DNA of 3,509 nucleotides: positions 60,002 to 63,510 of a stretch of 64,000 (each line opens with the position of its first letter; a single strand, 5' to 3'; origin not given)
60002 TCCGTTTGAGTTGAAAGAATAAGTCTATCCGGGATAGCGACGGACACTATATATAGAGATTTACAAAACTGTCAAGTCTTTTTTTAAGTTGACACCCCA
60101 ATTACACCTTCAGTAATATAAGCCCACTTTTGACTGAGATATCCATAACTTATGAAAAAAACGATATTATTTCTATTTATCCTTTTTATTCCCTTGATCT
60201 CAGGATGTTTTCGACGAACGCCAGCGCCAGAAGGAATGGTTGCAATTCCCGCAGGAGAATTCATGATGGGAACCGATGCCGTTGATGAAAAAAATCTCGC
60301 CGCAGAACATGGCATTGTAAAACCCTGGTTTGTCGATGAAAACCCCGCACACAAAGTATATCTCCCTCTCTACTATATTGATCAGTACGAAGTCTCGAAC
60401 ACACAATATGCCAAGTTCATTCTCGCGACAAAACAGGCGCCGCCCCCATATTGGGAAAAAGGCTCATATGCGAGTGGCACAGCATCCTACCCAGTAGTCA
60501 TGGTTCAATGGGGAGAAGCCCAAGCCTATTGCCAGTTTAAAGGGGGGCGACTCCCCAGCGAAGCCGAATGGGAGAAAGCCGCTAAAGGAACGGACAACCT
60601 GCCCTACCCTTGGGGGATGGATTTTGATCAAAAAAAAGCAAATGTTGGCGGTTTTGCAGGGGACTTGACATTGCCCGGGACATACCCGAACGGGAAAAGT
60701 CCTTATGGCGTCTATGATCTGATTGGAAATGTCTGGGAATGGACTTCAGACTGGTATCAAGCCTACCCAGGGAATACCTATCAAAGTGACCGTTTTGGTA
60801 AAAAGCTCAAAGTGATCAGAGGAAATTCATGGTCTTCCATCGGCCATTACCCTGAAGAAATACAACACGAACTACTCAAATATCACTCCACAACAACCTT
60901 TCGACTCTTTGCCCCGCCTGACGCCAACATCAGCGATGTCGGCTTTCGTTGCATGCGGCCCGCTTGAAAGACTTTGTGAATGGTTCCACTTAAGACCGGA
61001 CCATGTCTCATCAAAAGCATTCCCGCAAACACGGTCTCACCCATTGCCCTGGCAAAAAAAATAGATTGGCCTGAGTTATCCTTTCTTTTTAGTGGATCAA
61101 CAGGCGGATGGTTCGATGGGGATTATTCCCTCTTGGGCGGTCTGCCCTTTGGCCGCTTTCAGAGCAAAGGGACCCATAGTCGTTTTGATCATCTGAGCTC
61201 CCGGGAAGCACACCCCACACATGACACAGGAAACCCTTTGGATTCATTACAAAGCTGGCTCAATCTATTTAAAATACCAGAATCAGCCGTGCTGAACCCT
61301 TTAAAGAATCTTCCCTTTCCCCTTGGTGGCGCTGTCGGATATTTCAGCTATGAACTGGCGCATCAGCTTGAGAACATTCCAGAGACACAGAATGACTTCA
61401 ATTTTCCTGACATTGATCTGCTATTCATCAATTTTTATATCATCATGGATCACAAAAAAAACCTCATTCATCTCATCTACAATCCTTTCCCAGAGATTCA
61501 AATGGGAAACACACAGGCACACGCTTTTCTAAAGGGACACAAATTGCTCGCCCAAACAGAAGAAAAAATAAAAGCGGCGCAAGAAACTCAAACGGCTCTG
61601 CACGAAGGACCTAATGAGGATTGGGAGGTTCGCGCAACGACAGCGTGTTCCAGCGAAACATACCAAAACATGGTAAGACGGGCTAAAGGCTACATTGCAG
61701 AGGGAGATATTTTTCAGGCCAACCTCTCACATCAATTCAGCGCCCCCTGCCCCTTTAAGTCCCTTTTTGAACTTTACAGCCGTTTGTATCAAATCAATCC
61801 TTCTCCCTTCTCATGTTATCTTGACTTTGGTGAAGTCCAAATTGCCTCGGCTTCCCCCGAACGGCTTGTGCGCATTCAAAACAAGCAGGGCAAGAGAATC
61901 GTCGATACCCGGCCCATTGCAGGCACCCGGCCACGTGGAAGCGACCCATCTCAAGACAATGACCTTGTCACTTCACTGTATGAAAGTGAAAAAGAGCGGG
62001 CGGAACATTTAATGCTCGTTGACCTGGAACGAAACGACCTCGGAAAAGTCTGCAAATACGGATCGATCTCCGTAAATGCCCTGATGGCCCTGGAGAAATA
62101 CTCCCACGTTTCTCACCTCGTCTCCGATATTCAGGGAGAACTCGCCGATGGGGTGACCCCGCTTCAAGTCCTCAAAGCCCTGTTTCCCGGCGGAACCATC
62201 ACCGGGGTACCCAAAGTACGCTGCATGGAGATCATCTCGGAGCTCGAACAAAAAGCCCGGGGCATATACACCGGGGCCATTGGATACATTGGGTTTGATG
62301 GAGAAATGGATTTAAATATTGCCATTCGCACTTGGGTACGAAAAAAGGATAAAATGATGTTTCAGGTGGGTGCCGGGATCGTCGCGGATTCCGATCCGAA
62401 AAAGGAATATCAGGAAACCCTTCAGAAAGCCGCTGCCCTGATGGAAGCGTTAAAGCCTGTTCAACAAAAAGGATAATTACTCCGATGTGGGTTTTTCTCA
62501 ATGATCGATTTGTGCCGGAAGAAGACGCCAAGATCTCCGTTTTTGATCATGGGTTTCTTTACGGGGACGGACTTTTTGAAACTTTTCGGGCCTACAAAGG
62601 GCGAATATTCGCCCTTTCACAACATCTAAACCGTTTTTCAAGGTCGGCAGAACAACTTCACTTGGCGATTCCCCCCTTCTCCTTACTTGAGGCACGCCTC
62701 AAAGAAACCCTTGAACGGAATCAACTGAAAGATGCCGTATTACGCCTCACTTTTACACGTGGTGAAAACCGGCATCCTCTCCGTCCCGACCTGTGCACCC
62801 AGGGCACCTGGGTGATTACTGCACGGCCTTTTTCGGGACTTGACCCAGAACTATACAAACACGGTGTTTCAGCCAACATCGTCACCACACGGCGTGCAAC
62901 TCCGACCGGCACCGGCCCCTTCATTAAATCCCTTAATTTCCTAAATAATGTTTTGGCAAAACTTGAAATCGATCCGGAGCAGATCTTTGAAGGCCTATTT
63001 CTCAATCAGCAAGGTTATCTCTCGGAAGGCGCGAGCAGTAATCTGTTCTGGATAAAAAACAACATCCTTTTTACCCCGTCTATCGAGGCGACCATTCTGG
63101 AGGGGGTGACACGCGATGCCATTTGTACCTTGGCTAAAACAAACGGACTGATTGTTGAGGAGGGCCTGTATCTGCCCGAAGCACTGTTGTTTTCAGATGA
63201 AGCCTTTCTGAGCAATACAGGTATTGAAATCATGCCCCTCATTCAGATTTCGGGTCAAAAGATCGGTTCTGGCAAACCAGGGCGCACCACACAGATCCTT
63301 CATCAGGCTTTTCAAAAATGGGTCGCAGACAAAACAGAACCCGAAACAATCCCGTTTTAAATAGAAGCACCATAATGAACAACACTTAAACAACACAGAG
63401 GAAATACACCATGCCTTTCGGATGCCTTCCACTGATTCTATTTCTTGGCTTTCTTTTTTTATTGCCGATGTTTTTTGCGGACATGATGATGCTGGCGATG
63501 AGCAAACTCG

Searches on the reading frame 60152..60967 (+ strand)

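Call 40: search_protein_families(library=pfam, proteins=[window:60152-60967:+], max_evalue=0.00001)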
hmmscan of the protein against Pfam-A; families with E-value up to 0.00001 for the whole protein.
window:60152-60967:+ (271 aa): 1 family
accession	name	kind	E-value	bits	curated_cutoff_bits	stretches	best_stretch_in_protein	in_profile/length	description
PF03781.23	FGE-sulfatase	-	8.8e-48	163.6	23.3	1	27-269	3-255/255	Sulfatase-modifying factor enzyme 1-like domain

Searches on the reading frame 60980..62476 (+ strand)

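Call 40: search_protein_families(library=pfam, proteins=[window:60980-62476:+], max_evalue=0.00001)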
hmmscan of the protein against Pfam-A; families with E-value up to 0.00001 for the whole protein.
window:60980-62476:+ (498 aa): 2 families
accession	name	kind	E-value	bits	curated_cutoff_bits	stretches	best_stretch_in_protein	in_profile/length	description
PF00425.24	Chorismate_bind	-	1.8e-92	310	27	1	225-483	2-257/257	chorismate binding enzyme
PF04715.19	Anth_synt_I_N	-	5.8e-25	88.6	23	1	18-164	2-139/140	Anthranilate synthase component I, N terminal region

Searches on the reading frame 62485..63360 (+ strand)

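Call 40: search_protein_families(library=pfam, proteins=[window:62485-63360:+], max_evalue=0.00001)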
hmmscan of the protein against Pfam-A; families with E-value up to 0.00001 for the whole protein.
window:62485-63360:+ (291 aa): 1 family
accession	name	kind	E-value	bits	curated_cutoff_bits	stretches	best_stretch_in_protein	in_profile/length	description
PF01063.24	Aminotran_4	-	1.2e-50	172.9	28.5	1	29-254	1-222/223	Amino-transferase class IV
